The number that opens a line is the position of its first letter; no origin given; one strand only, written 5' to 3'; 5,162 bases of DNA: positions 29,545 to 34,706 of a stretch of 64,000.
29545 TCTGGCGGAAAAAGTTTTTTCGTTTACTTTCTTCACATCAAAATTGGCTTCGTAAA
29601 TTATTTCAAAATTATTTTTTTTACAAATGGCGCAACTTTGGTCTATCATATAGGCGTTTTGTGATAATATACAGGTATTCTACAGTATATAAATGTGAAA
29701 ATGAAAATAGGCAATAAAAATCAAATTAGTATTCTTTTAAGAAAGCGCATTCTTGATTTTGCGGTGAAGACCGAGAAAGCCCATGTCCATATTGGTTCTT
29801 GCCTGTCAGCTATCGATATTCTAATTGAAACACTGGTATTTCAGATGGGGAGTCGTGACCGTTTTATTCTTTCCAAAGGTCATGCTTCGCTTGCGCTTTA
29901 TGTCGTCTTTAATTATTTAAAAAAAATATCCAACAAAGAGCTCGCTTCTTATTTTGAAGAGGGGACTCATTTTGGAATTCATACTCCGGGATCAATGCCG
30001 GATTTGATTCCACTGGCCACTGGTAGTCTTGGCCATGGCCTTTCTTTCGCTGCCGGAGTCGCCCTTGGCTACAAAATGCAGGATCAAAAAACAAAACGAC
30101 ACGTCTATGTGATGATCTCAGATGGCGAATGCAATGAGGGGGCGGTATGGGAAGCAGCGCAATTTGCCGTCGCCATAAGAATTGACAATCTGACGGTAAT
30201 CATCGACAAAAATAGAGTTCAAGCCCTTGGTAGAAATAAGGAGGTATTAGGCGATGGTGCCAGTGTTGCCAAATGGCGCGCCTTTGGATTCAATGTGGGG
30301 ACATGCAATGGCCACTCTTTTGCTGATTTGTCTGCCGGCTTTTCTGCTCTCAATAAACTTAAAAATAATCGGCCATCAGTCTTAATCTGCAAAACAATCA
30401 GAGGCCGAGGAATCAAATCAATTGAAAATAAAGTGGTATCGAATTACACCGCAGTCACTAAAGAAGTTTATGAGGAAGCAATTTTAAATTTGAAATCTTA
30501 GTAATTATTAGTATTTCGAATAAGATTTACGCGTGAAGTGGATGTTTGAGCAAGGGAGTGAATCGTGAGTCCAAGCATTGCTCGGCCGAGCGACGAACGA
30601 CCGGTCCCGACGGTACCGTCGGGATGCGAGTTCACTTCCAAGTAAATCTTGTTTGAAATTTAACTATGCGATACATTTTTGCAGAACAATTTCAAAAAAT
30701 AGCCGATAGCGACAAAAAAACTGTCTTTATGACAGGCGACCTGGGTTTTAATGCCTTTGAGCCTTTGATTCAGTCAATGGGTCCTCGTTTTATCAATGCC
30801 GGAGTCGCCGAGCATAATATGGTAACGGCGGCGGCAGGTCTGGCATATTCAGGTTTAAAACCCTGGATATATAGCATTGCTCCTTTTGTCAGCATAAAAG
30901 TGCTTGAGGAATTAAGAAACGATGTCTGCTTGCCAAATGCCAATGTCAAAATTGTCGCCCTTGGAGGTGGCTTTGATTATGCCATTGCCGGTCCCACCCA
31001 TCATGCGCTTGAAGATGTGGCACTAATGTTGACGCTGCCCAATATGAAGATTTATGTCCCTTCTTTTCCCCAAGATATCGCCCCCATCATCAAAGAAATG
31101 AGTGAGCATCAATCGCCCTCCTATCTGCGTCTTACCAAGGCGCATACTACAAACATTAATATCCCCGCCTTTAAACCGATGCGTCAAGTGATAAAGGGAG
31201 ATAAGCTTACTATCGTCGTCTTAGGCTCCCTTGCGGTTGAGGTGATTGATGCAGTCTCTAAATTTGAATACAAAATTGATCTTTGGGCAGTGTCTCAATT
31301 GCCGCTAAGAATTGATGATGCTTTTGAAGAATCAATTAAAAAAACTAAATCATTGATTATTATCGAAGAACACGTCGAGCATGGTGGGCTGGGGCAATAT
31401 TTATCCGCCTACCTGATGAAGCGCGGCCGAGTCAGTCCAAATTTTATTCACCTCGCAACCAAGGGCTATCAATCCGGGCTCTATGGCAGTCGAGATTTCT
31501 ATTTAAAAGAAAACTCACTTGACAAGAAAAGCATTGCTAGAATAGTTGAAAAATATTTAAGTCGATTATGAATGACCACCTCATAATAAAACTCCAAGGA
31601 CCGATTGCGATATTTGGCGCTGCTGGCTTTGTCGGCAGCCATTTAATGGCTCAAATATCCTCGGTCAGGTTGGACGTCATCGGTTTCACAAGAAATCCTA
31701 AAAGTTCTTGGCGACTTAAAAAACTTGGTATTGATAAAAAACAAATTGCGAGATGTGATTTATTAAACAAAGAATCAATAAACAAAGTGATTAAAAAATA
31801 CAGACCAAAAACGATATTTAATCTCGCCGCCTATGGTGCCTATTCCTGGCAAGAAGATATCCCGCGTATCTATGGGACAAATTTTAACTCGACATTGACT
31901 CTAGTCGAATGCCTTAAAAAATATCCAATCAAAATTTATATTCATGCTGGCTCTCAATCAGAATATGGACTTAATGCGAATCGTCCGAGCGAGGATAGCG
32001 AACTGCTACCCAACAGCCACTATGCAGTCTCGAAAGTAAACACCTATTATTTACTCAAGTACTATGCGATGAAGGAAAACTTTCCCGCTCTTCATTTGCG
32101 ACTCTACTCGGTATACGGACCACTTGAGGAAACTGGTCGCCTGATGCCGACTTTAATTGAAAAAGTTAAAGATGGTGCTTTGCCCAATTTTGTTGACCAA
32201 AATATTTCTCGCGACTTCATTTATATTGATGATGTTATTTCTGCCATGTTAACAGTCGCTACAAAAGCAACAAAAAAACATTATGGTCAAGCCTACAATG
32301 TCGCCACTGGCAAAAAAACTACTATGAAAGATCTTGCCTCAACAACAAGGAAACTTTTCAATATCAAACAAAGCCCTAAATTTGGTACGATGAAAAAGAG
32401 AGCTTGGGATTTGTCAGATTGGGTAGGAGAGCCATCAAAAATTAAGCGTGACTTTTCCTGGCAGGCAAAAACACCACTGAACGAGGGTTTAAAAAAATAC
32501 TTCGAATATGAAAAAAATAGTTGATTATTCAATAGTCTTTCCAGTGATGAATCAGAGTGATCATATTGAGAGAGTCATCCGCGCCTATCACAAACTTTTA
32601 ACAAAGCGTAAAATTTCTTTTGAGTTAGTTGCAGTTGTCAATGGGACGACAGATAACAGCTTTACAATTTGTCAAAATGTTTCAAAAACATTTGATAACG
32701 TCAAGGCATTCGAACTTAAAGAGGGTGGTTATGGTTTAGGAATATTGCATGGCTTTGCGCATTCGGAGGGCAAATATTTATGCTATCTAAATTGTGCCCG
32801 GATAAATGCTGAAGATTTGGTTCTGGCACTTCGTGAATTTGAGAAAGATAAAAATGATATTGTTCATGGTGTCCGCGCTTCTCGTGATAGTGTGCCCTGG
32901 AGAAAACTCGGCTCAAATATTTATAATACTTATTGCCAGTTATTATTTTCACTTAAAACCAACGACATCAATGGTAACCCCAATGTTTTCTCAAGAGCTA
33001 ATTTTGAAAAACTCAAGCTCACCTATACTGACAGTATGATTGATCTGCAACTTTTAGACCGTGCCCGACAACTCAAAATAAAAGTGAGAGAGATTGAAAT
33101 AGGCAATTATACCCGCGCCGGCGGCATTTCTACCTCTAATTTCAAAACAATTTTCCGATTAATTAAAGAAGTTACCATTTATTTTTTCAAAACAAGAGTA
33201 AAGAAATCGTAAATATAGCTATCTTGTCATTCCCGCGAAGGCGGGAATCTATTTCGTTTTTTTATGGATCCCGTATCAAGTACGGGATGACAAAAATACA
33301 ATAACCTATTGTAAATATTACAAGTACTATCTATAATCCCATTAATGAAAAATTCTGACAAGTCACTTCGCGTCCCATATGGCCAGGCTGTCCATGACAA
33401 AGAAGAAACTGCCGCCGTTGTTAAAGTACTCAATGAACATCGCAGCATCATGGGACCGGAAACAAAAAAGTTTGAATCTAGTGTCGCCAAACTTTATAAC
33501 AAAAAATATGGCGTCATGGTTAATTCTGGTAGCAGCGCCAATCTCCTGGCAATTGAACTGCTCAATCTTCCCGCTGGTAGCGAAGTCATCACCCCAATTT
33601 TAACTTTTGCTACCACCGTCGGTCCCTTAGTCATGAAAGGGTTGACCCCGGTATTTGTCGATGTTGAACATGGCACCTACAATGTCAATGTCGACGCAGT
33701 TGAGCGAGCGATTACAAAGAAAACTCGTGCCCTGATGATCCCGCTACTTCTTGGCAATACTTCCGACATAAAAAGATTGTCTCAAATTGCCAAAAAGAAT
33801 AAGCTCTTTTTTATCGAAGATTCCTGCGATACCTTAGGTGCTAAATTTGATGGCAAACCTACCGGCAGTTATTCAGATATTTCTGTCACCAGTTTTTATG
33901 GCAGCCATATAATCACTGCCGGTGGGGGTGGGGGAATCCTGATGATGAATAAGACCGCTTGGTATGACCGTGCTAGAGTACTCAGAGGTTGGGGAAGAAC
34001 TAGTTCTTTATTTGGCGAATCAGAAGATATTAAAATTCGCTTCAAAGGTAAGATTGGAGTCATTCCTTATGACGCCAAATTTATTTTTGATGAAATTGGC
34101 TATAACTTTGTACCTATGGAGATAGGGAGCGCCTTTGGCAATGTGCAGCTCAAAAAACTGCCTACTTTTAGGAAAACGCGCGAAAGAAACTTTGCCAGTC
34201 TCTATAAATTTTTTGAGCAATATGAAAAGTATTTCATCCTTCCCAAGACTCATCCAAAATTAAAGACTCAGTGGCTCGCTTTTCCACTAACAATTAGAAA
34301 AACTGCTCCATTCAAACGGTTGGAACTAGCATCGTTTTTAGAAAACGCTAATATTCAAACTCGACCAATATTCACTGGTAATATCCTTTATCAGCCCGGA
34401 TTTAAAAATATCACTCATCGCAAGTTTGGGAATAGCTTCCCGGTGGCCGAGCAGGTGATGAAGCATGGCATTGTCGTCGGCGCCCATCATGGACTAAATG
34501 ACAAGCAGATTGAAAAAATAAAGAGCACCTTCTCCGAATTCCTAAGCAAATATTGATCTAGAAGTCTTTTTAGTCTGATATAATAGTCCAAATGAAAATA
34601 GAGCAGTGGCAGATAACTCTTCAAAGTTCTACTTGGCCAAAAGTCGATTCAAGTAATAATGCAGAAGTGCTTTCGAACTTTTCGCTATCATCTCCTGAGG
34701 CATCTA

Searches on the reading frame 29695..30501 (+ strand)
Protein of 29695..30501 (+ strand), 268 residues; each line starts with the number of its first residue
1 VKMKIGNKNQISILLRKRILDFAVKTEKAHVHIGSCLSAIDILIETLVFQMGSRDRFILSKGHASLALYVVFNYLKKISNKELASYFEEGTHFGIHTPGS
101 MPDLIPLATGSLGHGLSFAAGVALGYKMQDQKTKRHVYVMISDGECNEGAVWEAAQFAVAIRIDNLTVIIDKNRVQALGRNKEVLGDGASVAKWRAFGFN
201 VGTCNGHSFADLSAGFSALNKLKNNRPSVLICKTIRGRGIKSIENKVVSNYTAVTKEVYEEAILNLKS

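Call 5: search_protein_families(library=pfam, proteins=[window:29695-30501:+])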
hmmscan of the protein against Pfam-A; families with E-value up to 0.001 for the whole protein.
window:29695-30501:+ (268 aa): 3 families
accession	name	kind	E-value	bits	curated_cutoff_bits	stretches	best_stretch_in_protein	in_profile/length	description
PF00456.26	Transketolase_N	-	2.3e-25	89.8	22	1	53-246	54-255/334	Transketolase, thiamine diphosphate binding domain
PF13292.11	DXP_synthase_N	-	5.3e-07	29.6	21.2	1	7-175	17-173/274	1-deoxy-D-xylulose-5-phosphate synthase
PF02775.26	TPP_enzyme_C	-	0.00078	19.7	21.9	0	107-185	25-94/151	Thiamine pyrophosphate enzyme, C-terminal TPP binding domain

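Call 22: search_protein_families(library=ncbifam, proteins=[window:29695-30501:+], max_evalue=0.00001)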
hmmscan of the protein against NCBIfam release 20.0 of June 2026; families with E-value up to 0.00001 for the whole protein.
window:29695-30501:+ (268 aa): 9 families
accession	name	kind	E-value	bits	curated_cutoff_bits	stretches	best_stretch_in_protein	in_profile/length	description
NF004559.0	PRK05899.2-5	equivalog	3.1e-49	167.8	488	1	11-266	21-279/627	transketolase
NF004556.0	PRK05899.2-2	equivalog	3.7e-39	134.5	575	1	9-266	18-276/639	transketolase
NF004558.0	PRK05899.2-4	equivalog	1.7e-24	86.2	788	1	53-249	55-254/651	transketolase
TIGR00232.1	tktlase_bact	equivalog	3.6e-24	85.1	682.25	1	53-257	52-264/654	transketolase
NF003933.0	PRK05444.2-2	equivalog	1.3e-08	33.9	395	1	6-257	23-270/606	1-deoxy-D-xylulose-5-phosphate synthase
TIGR03186.1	AKGDH_not_PDH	exception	1.7e-08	33.3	1408.3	0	10-174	77-258/889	alpha-ketoglutarate dehydrogenase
TIGR00759.1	aceE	equivalog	2.3e-08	32.5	859.9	1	57-174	133-258/885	pyruvate dehydrogenase (acetyl-transferring), homodimeric type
TIGR03182.1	PDH_E1_alph_y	equivalog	7.4e-08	31.7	393.85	1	110-240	110-239/315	pyruvate dehydrogenase (acetyl-transferring) E1 component subunit alpha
TIGR00204.1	dxs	equivalog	1.9e-07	30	465.95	0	3-173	13-171/616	1-deoxy-D-xylulose-5-phosphate synthase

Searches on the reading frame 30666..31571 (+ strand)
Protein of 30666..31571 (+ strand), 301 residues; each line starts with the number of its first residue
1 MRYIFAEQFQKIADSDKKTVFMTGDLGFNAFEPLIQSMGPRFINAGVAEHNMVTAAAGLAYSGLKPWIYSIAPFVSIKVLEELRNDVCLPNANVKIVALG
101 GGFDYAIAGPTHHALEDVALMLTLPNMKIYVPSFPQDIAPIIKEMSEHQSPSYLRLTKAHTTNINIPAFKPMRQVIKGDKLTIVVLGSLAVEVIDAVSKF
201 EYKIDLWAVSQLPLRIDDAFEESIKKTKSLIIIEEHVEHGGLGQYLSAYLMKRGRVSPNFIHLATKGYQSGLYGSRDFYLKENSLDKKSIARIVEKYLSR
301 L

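Call 5: search_protein_families(library=pfam, proteins=[window:30666-31571:+])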
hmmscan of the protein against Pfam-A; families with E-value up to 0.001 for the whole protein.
window:30666-31571:+ (301 aa): 2 families
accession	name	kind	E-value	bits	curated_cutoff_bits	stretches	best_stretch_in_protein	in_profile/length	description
PF02779.29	Transket_pyr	-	6e-26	91.6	27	1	1-160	5-171/174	Transketolase, pyrimidine binding domain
PF02780.25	Transketolase_C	-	1.3e-07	32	25.9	1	177-253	8-87/124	Transketolase, C-terminal domain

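Call 22: search_protein_families(library=ncbifam, proteins=[window:30666-31571:+], max_evalue=0.00001)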
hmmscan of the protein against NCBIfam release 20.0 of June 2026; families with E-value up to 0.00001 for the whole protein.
window:30666-31571:+ (301 aa): 7 families
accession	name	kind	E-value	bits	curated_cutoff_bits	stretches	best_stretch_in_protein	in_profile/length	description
NF004559.0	PRK05899.2-5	equivalog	2.7e-28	98.6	488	1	2-299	321-625/627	transketolase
NF003933.0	PRK05444.2-2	equivalog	4.6e-21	75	395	1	29-296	324-603/606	1-deoxy-D-xylulose-5-phosphate synthase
NF008968.0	PRK12315.1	subfamily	3.1e-19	68.7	510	1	24-254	305-541/582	1-deoxy-D-xylulose-5-phosphate synthase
NF004556.0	PRK05899.2-2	equivalog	6.2e-19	67.7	575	1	36-298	366-638/639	transketolase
TIGR00204.1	dxs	equivalog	1.1e-17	63.8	465.95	1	4-258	315-577/616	1-deoxy-D-xylulose-5-phosphate synthase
NF006667.0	PRK09212.1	subfamily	1.5e-07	30.7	321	1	34-253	44-279/327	pyruvate dehydrogenase complex E1 component subunit beta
TIGR00232.1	tktlase_bact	equivalog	1.8e-06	26.6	682.25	1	39-178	395-531/654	transketolase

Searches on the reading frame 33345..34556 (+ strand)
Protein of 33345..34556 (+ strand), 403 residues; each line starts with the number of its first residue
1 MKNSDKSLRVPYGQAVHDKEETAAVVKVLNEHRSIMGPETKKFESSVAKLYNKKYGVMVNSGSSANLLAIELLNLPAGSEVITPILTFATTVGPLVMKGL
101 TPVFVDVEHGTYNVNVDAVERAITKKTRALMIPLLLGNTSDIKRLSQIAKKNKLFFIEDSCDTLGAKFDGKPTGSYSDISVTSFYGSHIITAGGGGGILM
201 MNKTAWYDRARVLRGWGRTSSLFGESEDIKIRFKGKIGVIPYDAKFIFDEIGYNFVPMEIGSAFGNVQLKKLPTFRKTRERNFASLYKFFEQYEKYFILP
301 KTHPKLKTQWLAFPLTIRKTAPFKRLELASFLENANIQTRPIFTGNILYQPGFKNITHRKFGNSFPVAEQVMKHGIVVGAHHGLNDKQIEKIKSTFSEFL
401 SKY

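Call 5: search_protein_families(library=pfam, proteins=[window:33345-34556:+])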
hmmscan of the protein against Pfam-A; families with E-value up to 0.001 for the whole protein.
window:33345-34556:+ (403 aa): 4 families
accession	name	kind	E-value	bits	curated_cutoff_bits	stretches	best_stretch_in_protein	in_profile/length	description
PF01041.23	DegT_DnrJ_EryC1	-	4.5e-76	256.8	19.8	1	18-394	4-357/360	DegT/DnrJ/EryC1/StrS aminotransferase family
PF01053.26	Cys_Met_Meta_PP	-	2.6e-07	30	27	1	32-183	46-195/381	Cys/Met metabolism PLP-dependent enzyme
PF00155.27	Aminotran_1_2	-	1e-06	28.6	19.7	1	40-130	44-150/361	Aminotransferase class I and II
PF01212.27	Beta_elim_lyase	-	1.4e-05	25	27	1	38-128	32-123/288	Beta-eliminating lyase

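Call 22: search_protein_families(library=ncbifam, proteins=[window:33345-34556:+], max_evalue=0.00001)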
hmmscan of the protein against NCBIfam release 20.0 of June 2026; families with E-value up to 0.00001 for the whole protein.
window:33345-34556:+ (403 aa): 13 families
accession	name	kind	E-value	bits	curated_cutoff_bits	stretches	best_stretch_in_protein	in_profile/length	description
NF011936.0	PRK15407.1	equivalog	5.8e-102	341.6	423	1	8-401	35-437/440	lipopolysaccharide biosynthesis protein RfbH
TIGR03588.1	PseC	equivalog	5.5e-54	183.5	423.5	1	10-399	2-379/380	UDP-4-amino-4,6-dideoxy-N-acetyl-beta-L-altrosamine transaminase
TIGR04181.1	NHT_00031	hypoth_equivalog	2.2e-48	165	420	2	20-215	11-222/359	LegC family aminotransferase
NF008687.0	PRK11706.1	equivalog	5.9e-42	143.8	375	1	10-340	2-317/375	dTDP-4-amino-4,6-dideoxygalactose transaminase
TIGR02379.1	ECA_wecE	subfamily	4.2e-37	127.8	434.85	1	12-337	4-315/376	dTDP-4-amino-4,6-dideoxy-D-glucose transaminase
NF008658.2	PRK11658.1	equivalog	9.9e-34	116.6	631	1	11-337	6-318/379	UDP-4-amino-4-deoxy-L-arabinose aminotransferase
TIGR04427.1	PLP_DesI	equivalog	2.1e-26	93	650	1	30-219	44-230/390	dTDP-4-dehydro-6-deoxyglucose aminotransferase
NF006096.0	PRK08248.1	equivalog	5.5e-08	31.9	726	1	32-206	58-231/431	homocysteine synthase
TIGR01326.1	OAH_OAS_sulfhy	subfamily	6.6e-08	31.7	495.1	1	34-194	53-214/418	O-acetylhomoserine aminocarboxypropyltransferase/cysteine synthase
NF004650.0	PRK05994.1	equivalog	1.2e-07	30.9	667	1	30-193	55-219/427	O-acetylhomoserine aminocarboxypropyltransferase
NF005817.0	PRK07683.1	equivalog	8.6e-07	28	575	1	50-154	85-195/387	aminotransferase A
NF004621.0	PRK05957.1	equivalog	4.6e-06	25.6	498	1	52-160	87-200/389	pyridoxal phosphate-dependent aminotransferase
NF006003.0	PRK08133.1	equivalog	6.5e-06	25.1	522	1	37-161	65-189/396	O-succinylhomoserine sulfhydrylase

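Call 46: search_solved_structures(query=window:33345-34556:+, max_evalue=1e-20, show_alignments=2)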
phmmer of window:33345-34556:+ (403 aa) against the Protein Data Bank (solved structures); distinct sequences matched with E-value up to 1e-20: 48.
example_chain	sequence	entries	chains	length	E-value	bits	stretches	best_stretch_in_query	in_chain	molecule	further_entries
3bcx_A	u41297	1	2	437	1.3e-65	225.1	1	6-400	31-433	CDP-6-deoxy-L-threo-D-glycero-4-hexulose-3-dehydrase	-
3bb8_A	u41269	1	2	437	2.3e-64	221.1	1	6-400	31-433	CDP-4-keto-6-deoxy-D-glucose-3-dehydrase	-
3b8x_A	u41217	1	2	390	2e-50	175.2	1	10-382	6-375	Pyridoxamine 5-phosphate-dependent dehydrase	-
2r0t_A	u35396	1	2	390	2.8e-50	174.7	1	10-382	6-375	Pyridoxamine 5-phosphate-dependent dehydrase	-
3gr9_A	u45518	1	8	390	2.8e-50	174.7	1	10-382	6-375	ColD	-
2gms_A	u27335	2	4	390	3.4e-50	174.4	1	10-382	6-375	Putative pyridoxamine 5-phosphate-dependent dehydrase, Wbdk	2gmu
7b0d_A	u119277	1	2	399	6.5e-43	150.4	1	20-226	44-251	Glutamine--scyllo-inositol transaminase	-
7b0m_AAA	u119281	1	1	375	6.6e-43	150.4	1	26-219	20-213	Sugar aminotransferase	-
9wvy_A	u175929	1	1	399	2.5e-38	135.4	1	10-281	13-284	Putative NDP-4-keto-6-deoxyglucose-3-dehydratase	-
3uwc_A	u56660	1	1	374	2e-31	112.7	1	34-217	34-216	Nucleotide-sugar aminotransferase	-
3bn1_A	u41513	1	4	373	8.4e-31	110.6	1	37-218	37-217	Perosamine synthetase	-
3dr7_A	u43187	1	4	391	1e-30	110.3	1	37-219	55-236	Putative perosamine synthetase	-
3dr4_A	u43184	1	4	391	1.4e-30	109.8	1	37-219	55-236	Putative perosamine synthetase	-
3frk_A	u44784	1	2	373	4e-29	105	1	29-218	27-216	QdtB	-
7n63_A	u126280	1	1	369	4.1e-29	105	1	22-218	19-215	Putative aminotransferase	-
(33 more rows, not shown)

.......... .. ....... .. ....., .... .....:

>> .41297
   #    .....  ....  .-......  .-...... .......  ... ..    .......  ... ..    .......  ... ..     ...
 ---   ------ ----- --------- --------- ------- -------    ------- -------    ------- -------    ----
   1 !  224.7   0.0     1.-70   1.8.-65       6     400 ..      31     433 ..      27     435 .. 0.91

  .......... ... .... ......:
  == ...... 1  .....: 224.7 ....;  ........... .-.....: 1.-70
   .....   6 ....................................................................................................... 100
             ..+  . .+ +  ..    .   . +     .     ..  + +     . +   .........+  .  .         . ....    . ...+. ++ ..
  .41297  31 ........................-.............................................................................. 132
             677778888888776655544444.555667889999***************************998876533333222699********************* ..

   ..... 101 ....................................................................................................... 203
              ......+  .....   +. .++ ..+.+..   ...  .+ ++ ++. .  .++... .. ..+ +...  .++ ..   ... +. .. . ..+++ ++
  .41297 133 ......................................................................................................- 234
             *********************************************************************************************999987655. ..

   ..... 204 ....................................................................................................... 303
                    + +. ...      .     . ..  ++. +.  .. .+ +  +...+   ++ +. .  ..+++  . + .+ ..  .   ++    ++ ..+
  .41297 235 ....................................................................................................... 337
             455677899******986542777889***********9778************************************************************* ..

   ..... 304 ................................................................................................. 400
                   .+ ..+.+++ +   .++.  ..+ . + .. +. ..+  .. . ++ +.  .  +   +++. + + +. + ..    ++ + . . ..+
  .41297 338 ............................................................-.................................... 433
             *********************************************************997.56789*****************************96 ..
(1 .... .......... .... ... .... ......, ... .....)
